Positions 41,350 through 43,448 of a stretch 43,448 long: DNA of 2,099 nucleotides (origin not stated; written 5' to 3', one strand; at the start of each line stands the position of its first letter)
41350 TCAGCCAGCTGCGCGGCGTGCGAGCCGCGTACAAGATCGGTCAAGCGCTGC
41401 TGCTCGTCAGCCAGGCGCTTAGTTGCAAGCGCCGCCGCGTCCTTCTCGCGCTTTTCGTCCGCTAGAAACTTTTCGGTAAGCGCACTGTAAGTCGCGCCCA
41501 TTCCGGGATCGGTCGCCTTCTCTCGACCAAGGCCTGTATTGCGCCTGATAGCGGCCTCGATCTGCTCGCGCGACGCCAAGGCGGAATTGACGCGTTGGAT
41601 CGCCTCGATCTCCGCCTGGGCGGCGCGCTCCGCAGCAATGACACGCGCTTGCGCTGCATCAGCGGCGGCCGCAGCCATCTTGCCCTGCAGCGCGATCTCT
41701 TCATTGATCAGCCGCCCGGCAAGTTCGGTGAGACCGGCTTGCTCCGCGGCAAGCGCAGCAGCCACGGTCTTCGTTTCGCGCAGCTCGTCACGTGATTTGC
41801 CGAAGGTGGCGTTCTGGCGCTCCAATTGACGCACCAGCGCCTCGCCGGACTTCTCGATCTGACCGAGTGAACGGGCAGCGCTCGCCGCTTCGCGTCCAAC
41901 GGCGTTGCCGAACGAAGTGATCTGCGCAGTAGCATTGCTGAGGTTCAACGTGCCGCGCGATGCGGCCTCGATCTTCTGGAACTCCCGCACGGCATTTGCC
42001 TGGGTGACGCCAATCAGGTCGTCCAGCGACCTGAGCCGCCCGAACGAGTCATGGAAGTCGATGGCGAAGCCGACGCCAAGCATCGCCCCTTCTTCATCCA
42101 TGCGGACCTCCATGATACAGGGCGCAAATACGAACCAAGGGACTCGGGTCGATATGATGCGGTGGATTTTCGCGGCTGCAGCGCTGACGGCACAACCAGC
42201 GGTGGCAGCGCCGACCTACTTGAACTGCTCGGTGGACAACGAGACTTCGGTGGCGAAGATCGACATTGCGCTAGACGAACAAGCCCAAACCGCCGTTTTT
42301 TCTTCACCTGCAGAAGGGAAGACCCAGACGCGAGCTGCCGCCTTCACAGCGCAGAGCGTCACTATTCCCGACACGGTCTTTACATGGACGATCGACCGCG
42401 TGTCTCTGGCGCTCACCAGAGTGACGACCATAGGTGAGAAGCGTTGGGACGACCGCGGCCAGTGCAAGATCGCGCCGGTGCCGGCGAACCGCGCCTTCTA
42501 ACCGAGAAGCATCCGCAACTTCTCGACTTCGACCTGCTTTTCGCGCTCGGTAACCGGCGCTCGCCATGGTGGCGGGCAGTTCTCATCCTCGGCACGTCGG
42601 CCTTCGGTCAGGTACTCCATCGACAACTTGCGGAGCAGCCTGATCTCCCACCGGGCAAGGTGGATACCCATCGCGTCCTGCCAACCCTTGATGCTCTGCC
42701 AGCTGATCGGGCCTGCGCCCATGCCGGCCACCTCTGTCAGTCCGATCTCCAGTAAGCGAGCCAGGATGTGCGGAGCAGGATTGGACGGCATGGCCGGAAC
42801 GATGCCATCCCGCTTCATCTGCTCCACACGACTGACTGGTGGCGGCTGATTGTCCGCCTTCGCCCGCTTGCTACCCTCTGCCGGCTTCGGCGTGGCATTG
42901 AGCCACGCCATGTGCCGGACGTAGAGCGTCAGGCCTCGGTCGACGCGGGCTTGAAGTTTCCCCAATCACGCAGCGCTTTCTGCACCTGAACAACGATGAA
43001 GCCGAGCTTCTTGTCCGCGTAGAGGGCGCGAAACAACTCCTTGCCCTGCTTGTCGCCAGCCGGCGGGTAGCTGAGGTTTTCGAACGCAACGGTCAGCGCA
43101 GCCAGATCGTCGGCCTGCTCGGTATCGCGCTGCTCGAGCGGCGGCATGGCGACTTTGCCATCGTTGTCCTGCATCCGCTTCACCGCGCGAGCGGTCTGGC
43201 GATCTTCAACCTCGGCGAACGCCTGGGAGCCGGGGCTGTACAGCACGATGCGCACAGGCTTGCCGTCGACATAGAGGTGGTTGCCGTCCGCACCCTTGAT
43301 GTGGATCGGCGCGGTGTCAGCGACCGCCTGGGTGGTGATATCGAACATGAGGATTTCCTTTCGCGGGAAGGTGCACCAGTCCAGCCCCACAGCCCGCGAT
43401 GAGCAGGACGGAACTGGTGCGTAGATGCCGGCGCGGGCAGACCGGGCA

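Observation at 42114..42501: Secreted-protein gene inserted antisense between tail chaperone GT and the tape measure gene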

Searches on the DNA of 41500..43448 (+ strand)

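Call 8: search_dna_similar(query=window:41500-43448:+, collection=phages, mode=distant)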
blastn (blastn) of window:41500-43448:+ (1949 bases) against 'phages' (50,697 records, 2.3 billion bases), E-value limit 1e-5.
No match.
